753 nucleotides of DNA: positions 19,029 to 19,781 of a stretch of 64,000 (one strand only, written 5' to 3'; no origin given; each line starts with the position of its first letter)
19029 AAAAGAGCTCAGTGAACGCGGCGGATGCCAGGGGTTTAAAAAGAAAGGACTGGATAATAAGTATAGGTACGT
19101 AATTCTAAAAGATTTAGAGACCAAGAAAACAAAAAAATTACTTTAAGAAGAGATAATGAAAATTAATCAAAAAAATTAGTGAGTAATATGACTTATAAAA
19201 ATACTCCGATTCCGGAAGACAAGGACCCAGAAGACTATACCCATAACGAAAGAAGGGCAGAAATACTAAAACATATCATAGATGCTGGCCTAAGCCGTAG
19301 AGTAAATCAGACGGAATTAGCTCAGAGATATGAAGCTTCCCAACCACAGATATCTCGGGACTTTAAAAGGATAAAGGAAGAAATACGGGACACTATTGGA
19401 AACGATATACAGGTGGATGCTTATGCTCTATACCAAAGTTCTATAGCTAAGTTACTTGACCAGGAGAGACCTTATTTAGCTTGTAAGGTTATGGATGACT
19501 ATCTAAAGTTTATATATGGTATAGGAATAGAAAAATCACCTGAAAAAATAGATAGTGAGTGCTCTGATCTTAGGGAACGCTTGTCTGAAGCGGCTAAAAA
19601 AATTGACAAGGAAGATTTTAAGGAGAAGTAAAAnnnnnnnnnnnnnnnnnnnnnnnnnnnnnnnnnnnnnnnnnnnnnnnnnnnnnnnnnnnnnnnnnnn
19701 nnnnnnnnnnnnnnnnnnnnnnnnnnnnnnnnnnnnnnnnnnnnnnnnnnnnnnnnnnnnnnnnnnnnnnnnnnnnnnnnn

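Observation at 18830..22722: Remnant tailed-virus packaging module (TerS-like, TerL, portal-like) without capsid, tail or integrase genes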

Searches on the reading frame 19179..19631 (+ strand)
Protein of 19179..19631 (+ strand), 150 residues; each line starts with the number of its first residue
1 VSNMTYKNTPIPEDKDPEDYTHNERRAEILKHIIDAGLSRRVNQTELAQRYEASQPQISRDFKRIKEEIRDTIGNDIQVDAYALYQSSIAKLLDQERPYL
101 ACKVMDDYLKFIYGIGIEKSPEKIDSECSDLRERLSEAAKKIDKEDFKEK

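Call 3: search_protein_families(library=pfam, proteins=[window:19179-19631:+], max_evalue=1)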
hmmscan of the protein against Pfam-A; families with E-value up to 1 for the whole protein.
window:19179-19631:+ (150 aa): 5 families
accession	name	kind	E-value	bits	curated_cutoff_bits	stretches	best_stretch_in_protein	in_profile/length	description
PF09182.16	PuR_N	-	0.022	15.2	24.6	1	23-73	3-52/70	Bacterial purine repressor, N-terminal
PF13744.12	HTH_37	-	0.045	14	27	1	24-60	14-50/80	Helix-turn-helix domain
PF21775.3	PutA_1st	-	0.11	12.4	27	1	131-143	4-16/33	PutA, RHH domain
PF01371.25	Trp_repressor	-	0.19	12.2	27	1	32-66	40-74/88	Trp repressor protein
PF10406.14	TAF8_C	-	0.31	12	21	1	5-28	14-37/49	Transcription factor TFIID complex subunit 8 C-term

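Call 4: search_protein_families(library=phrogs, proteins=[window:19179-19631:+], max_evalue=1)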
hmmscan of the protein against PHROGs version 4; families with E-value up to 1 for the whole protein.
window:19179-19631:+ (150 aa): 8 families
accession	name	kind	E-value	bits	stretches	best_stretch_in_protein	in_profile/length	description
phrog_15023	-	unknown function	1.8e-31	110.7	1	4-144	6-148/191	-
phrog_2339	-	DNA, RNA and nucleotide metabolism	0.00072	20.5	1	13-60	10-57/98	HTH DNA binding protein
phrog_2198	-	transcription regulation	0.025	15.8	1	30-75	86-131/133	Alt-like transcription activator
phrog_4583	-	transcription regulation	0.062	14.3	1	24-64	5-46/81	transcriptional repressor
phrog_2136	-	unknown function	0.085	13.7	1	21-60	23-62/89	-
phrog_1368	-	transcription regulation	0.11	13.3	0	43-67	29-53/101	transcriptional regulator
phrog_6831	-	transcription regulation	0.14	13.2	1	27-60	8-37/68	transcriptional regulator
phrog_18832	-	unknown function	0.2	12.8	1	122-143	23-44/56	-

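Call 64: search_dna_similar(query=window:19179-19631:+, collection=phages, mode=protein, max_rows=15, max_evalue=0.001)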
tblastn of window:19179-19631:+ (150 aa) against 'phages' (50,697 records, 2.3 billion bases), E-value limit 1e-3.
Records with a match: 12; places in all: 12; records where one place covers at least 80% of the query: 8.
Best place of each record, by identity: <60% 12.
By first word of the organism name: Haloarcula 6; Natrialba 4; Halobacterium 2.
By host as written in the record: Halobacterium salinarum R1 2; Natrialba magadii ATCC 43099 2; Haloarcula californiae 2; Haloarcula hispanica 2; Haloarcula sinaiiensis 2; - 1; Natrialba magadii 1.
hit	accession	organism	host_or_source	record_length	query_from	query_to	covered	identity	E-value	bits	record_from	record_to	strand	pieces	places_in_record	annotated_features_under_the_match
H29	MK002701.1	Halobacterium phage phiH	Halobacterium salinarum R1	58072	11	125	77%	43.1%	1e-22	98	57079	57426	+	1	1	hypothetical protein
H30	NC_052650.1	Halobacterium phage phiH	Halobacterium salinarum R1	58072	11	125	77%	43.1%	1e-22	98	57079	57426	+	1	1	hypothetical protein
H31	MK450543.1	Natrialba phage PhiCh1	Natrialba magadii ATCC 43099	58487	6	125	80%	40.5%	9e-22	96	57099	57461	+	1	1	uncharacterized protein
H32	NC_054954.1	Natrialba phage PhiCh1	Natrialba magadii ATCC 43099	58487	6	125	80%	40.5%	9e-22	96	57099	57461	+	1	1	uncharacterized protein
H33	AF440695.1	Natrialba phage PhiCh1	-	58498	6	125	80%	40.5%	9e-22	96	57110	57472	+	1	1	unknown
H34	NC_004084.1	Natrialba phage PhiCh1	Natrialba magadii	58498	6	125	80%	40.5%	9e-22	96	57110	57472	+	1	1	hypothetical protein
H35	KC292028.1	Haloarcula californiae tailed virus 2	Haloarcula californiae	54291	6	129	83%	37.0%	1e-16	81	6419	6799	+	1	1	15: hypothetical protein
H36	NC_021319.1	Haloarcula californiae tailed virus 2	Haloarcula californiae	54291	6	129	83%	37.0%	1e-16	81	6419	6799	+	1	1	15: hypothetical protein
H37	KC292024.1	Haloarcula hispanica tailed virus 2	Haloarcula hispanica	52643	6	125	80%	35.5%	1e-10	64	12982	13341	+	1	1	23: hypothetical protein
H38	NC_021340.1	Haloarcula hispanica tailed virus 2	Haloarcula hispanica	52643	6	125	80%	35.5%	1e-10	64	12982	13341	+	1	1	23: hypothetical protein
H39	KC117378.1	Haloarcula sinaiiensis tailed virus 1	Haloarcula sinaiiensis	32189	6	116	74%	36.0%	1e-13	72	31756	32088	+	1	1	53: hypothetical protein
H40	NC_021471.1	Haloarcula sinaiiensis tailed virus 1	Haloarcula sinaiiensis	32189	6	116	74%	36.0%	1e-13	72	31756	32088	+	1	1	53: hypothetical protein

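Call 65: get_annotated_region(hit=H35, flank=5000)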
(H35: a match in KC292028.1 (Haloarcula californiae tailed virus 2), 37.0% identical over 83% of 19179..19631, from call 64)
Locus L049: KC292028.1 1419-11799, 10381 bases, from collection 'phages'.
description: Halovirus HCTV-2, complete genome.
organism: Haloarcula californiae tailed virus 2 (NCBI taxid 1273747)
taxonomy: Viruses; Duplodnaviria; Heunggongvirae; Uroviricota; Caudoviricetes; Saparoviridae; Samsavirus; Samsavirus HCTV2
host: Haloarcula californiae; source: -; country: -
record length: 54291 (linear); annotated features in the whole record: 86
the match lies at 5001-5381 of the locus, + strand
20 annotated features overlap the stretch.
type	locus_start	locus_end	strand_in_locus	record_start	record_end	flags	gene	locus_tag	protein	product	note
CDS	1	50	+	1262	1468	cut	4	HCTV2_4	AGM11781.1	hypothetical protein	-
CDS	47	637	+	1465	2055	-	5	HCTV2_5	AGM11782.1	DnaJ-like protein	-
CDS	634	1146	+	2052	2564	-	6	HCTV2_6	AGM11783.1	hypothetical protein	-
CDS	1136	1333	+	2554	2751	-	7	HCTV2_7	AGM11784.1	hypothetical protein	-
CDS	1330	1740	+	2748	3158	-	8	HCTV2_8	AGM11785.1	hypothetical protein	-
CDS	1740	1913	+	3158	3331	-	9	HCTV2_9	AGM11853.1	hypothetical protein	-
CDS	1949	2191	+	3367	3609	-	10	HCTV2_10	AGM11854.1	hypothetical protein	-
CDS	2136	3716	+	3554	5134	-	11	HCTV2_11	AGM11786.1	hypothetical protein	ParB-like nuclease and AdoMet-MTase domains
CDS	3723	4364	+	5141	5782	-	12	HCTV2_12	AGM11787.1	AdoMet-MTase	-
CDS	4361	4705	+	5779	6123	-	13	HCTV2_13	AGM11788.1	hypothetical protein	-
CDS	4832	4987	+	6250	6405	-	14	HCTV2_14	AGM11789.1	hypothetical protein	-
CDS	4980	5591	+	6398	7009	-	15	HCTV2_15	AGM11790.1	hypothetical protein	-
CDS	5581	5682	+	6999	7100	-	16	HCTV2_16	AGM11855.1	hypothetical protein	-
CDS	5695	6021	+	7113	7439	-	17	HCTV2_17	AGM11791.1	hypothetical protein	-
CDS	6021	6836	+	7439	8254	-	18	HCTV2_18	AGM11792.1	AdoMet-MTase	-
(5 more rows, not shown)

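Call 88: find_related_loci(query=window:19179-19631:+, collection=viral_contigs, flank=6000)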
Query window:19179-19631:+ (150 aa) in viral_contigs; peptide patterns used: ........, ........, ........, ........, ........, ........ (x = any residue, [..] = any of these).
11 stretches matched a pattern, but none encodes a relative of the query by tblastn (E <= 1e-3).
